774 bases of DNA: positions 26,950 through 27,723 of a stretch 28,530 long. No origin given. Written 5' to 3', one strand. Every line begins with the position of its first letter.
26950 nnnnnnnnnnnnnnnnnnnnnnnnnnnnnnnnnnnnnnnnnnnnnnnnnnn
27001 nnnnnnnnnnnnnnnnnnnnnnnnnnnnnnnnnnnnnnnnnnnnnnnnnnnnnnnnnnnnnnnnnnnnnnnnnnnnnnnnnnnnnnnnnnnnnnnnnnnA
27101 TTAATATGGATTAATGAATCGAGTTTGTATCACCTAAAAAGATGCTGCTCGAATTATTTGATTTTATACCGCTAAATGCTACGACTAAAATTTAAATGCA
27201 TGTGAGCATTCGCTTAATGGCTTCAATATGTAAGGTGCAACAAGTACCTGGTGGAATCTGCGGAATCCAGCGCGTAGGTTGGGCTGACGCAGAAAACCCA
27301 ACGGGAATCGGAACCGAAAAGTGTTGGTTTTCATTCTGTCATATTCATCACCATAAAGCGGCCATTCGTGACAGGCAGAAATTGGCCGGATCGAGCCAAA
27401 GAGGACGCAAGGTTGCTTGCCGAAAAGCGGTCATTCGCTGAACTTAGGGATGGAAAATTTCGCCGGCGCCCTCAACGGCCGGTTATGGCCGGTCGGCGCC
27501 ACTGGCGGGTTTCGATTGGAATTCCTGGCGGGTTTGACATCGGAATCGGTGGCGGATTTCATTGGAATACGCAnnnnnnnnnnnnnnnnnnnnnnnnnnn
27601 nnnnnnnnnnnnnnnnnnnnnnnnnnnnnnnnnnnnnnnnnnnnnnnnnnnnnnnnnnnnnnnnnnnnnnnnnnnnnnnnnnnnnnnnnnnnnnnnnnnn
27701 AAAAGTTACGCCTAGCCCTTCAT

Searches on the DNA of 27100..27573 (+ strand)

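Call 30: search_dna_similar(query=window:27100-27573:+, collection=plasmids, mode=distant, max_evalue=0.01, max_rows=20)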
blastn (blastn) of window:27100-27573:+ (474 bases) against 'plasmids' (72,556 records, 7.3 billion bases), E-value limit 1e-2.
Records with a match: 17; places in all: 21; records where one place covers at least 80% of the query: 0.
Best place of each record, by identity: 80-90% 15; 60-80% 2.
By first word of the organism name: Rhizobium 11; Methylomonas 3; Methylotuvimicrobium 1; Acidithiobacillus 1; Mesorhizobium 1.
By predicted mobility (MOB-suite, as given by PLSDB): conjugative 10; non-mobilizable 4; mobilizable 3.
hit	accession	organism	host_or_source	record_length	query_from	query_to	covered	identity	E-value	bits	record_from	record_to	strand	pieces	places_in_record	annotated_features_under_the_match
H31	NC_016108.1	Methylotuvimicrobium alcaliphilum 20Z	-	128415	232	392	34%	82.6%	5e-38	165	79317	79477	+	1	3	hypothetical protein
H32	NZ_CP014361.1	Methylomonas sp. DH-1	cell culture,waste sludge of a brewery ...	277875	284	394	23%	85.6%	5e-26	125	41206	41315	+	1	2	none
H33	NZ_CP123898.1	Methylomonas sp. UP202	pure culture,canal sediment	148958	281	365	18%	88.2%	4e-21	109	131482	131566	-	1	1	hypothetical protein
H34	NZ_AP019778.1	Methylomonas koyamae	-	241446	394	474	17%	80.5%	3e-10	73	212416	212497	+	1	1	none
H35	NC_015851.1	Acidithiobacillus caldus SM-1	-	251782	404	474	15%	77.8%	8e-4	52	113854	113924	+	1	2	none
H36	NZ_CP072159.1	Rhizobium sp. B230/85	Himalayan blackberry,cell culture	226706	416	474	12%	81.4%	2e-5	58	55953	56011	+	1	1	none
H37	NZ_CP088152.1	Mesorhizobium mediterraneum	Cicer arietinum L.,cell culture,radical ...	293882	416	474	12%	79.7%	2e-4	54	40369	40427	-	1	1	none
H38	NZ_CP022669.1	Rhizobium leguminosarum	single cell,root nodules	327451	427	474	10%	85.4%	7e-5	56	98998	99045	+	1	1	transposase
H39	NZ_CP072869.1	Rhizobium sp. NLR16a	lentil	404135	427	474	10%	85.4%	7e-5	56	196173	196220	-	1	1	transposase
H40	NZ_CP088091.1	Rhizobium laguerreae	cell culture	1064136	427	474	10%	85.4%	7e-5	56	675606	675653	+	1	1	none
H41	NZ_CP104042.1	Rhizobium sp. WSM4643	Pisum sativum,Cell culture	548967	427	474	10%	85.4%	7e-5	56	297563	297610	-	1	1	none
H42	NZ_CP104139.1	Rhizobium sp. WSM1274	Vicia sp.,cell culture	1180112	427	474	10%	85.4%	7e-5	56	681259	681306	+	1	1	record has no annotation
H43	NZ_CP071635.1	Rhizobium sp. NZLR1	lentil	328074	427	474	10%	85.4%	7e-5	56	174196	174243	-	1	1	transposase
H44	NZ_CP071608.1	Rhizobium binae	lentil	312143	427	474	10%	85.4%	7e-5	56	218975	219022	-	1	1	transposase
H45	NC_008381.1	Rhizobium johnstonii 3841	-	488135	429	474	10%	84.8%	8e-4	53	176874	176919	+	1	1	transposase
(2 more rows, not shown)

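Call 31: get_annotated_region(hit=H38, flank=6000)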
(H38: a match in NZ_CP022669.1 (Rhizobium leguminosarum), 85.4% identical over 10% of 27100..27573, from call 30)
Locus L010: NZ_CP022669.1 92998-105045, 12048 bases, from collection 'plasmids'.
description: Rhizobium leguminosarum bv. viciae strain BIHB 1217 plasmid pPR4, complete sequence
organism: Rhizobium leguminosarum (NCBI taxid 387)
taxonomy: Bacteria; Pseudomonadota; Alphaproteobacteria; Hyphomicrobiales; Rhizobiaceae; Rhizobium; Rhizobium leguminosarum
host: -; source: single cell,root nodules; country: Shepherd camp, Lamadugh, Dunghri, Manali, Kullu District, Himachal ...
typing (MOB-suite, as given by PLSDB): conjugative; replicon rep_cluster_471; relaxase MOBQ; mating-pair formation MPF_T
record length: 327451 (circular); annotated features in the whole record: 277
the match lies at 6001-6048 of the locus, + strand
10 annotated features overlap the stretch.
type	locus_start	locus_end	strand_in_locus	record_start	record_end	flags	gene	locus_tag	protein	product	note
CDS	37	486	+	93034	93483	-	-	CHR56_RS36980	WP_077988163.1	protein rhiC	-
CDS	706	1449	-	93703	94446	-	-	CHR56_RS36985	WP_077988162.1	LuxR family transcriptional regulator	-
CDS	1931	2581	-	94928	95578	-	-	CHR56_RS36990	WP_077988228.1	outer membrane protein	-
CDS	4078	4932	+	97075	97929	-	-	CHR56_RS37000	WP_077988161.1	calcium-binding protein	-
CDS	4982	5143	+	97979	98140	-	-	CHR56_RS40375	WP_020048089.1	hypothetical protein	-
CDS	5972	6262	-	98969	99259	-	-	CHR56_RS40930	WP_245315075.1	transposase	GO:0006313 - DNA transposition [Evidence IEA]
CDS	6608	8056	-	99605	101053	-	-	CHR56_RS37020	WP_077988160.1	efflux transporter outer membrane subunit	GO:0006810 - transport [Evidence IEA]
CDS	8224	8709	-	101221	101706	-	-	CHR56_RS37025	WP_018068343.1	MaoC family dehydratase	-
CDS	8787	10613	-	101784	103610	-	glmS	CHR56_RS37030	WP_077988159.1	glutamine--fructose-6-phosphate transaminase (isomerizing)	GO:0006040 - amino sugar metabolic process [Evidence IEA]; GO:0009252 - peptidoglycan biosynthetic process [Evidence ...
CDS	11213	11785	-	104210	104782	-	nodL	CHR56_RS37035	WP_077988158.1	nodulation O-acetyltransferase NodL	-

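Call 32: get_annotated_region(hit=H34, flank=7000)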
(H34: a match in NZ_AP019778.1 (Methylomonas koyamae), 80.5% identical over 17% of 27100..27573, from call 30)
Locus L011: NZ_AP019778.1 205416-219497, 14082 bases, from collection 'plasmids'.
description: Methylomonas koyamae strain Fw12E-Y plasmid pFW12EY, complete sequence
organism: Methylomonas koyamae (NCBI taxid 702114)
taxonomy: Bacteria; Pseudomonadota; Gammaproteobacteria; Methylococcales; Methylococcaceae; Methylomonas; Methylomonas koyamae
host: -; source: -; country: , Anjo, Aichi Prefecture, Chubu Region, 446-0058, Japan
typing (MOB-suite, as given by PLSDB): mobilizable; relaxase MOBH
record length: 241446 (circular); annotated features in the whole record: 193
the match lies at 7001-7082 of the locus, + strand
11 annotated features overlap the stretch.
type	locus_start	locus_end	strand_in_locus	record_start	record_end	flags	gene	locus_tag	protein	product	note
CDS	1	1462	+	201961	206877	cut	-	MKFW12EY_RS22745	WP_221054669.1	calcium-binding protein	-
CDS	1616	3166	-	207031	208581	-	-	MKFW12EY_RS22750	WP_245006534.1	TolC family protein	GO:0055085 - transmembrane transport [Evidence IEA]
CDS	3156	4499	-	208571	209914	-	-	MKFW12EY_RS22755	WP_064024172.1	HlyD family type I secretion periplasmic adaptor subunit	GO:0030253 - protein secretion by the type I secretion system [Evidence IEA]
CDS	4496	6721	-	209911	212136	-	-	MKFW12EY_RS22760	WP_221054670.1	type I secretion system permease/ATPase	GO:0030253 - protein secretion by the type I secretion system [Evidence IEA]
CDS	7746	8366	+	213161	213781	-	-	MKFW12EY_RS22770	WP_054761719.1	recombinase family protein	GO:0006310 - DNA recombination [Evidence IEA]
CDS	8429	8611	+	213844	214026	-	-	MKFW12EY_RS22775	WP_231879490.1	WGR domain-containing protein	-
CDS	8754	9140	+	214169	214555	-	-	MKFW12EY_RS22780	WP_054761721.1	type II toxin-antitoxin system RelE/ParE family toxin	-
CDS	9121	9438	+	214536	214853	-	-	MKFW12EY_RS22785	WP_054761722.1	DNA-binding transcriptional regulator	-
CDS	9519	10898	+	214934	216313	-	-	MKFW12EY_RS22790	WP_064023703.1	hypothetical protein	-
CDS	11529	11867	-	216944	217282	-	-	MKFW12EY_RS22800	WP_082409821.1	ribbon-helix-helix protein, CopG family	GO:0006355 - regulation of DNA-templated transcription [Evidence IEA]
CDS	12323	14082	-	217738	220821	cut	-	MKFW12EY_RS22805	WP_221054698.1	efflux RND transporter permease subunit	GO:0055085 - transmembrane transport [Evidence IEA]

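Call 60: get_annotated_region(hit=H35, flank=4000)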
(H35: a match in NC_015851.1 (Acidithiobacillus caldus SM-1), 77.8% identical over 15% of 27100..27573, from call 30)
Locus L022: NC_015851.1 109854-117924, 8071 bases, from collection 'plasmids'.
description: Acidithiobacillus caldus SM-1 megaplasmid, complete sequence
organism: Acidithiobacillus caldus SM-1 (NCBI taxid 990288)
taxonomy: Bacteria; Pseudomonadota; Acidithiobacillia; Acidithiobacillales; Acidithiobacillaceae; Acidithiobacillus; Acidithiobacillus caldus; Acidithiobacillus caldus SM-1
host: -; source: -; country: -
typing (MOB-suite, as given by PLSDB): non-mobilizable
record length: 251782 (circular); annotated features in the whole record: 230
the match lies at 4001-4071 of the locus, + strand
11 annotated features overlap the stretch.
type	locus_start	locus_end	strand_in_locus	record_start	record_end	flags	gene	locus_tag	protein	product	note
CDS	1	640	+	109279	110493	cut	-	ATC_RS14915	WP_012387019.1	ISL3-like element ISAtc1 family transposase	GO:0006313 - DNA transposition [Evidence IEA]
CDS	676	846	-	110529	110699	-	-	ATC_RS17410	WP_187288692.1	hypothetical protein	-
CDS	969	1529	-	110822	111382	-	-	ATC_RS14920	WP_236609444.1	hypothetical protein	-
CDS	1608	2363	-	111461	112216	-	istB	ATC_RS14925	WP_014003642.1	IS21-like element helper ATPase IstB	-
CDS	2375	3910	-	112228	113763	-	istA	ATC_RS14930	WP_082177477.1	IS21 family transposase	-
CDS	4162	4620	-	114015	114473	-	-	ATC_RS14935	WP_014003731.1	GNAT family N-acetyltransferase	-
CDS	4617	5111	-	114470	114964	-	-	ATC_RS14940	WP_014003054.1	carboxymuconolactone decarboxylase family protein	-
CDS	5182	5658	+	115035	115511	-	-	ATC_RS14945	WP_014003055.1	MarR family transcriptional regulator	-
CDS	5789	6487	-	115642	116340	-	-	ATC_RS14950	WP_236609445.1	winged helix-turn-helix domain-containing protein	-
CDS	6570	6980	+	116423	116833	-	-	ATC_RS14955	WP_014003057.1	hypothetical protein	-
CDS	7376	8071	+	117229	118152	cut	-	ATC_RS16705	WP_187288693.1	type I restriction enzyme HsdR N-terminal domain-containing protein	-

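Call 80: get_annotated_region(hit=H31, flank=4000)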
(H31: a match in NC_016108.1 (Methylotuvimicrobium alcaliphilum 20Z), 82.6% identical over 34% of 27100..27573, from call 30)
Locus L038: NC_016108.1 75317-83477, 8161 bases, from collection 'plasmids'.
description: Methylotuvimicrobium alcaliphilum 20Z plasmid MEALZ_p, complete sequence
organism: Methylotuvimicrobium alcaliphilum 20Z (NCBI taxid 1091494)
taxonomy: Bacteria; Pseudomonadota; Gammaproteobacteria; Methylococcales; Methylococcaceae; Methylotuvimicrobium; Methylotuvimicrobium alcaliphilum; Methylotuvimicrobium alcaliphilum 20Z
host: -; source: -; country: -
typing (MOB-suite, as given by PLSDB): conjugative; relaxase MOBP; mating-pair formation MPF_T
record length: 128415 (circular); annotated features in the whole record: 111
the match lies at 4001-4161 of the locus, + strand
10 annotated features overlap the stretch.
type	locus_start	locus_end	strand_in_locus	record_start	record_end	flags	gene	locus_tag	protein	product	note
CDS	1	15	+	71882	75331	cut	-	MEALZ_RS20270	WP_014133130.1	YhaN family protein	-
CDS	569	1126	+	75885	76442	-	-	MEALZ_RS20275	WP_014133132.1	recombinase family protein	GO:0006310 - DNA recombination [Evidence IEA]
CDS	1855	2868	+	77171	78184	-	-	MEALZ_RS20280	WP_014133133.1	hypothetical protein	-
CDS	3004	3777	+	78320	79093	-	-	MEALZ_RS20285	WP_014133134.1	hypothetical protein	-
CDS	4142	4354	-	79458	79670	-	-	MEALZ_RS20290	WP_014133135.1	hypothetical protein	-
CDS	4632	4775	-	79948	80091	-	-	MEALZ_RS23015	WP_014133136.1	hypothetical protein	-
CDS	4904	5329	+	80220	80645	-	umuD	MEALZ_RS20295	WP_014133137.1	translesion error-prone DNA polymerase V autoproteolytic subunit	-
CDS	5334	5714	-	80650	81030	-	-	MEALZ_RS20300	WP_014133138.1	DUF2513 domain-containing protein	-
CDS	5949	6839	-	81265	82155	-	-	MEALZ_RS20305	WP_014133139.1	hypothetical protein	-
CDS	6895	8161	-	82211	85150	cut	-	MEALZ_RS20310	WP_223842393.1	UvrD-helicase domain-containing protein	-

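Call 81: get_annotated_region(hit=H32, flank=4000)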
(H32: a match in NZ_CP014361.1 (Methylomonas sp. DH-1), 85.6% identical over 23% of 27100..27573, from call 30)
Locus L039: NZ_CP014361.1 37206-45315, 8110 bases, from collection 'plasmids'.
description: Methylomonas sp. DH-1 plasmid unnamed, complete sequence
organism: Methylomonas sp. DH-1 (NCBI taxid 1727196)
taxonomy: Bacteria; Pseudomonadota; Gammaproteobacteria; Methylococcales; Methylococcaceae; Methylomonas; Methylomonas sp. DH-1
host: -; source: cell culture,waste sludge of a brewery plant; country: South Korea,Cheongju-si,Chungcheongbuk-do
typing (MOB-suite, as given by PLSDB): mobilizable; relaxase MOBH
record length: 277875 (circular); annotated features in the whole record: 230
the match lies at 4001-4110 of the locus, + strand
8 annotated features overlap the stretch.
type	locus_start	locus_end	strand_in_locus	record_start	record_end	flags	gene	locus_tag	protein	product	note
CDS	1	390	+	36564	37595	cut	-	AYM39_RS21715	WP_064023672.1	AAA family ATPase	GO:0006302 - double-strand break repair [Evidence IEA]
CDS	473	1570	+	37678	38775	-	-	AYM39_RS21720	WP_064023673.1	IS5 family transposase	-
CDS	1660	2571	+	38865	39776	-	-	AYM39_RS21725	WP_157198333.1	DUF3732 domain-containing protein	-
CDS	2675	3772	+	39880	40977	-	-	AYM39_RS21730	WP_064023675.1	IS5 family transposase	-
CDS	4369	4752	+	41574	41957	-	-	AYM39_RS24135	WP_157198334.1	hypothetical protein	-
CDS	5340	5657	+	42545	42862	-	-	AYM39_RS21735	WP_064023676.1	hypothetical protein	-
CDS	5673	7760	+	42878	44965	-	mobH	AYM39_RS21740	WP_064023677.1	MobH family relaxase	-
CDS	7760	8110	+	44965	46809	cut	traD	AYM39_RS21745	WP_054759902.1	conjugative transfer system coupling protein TraD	GO:0015074 - DNA integration [Evidence IEA]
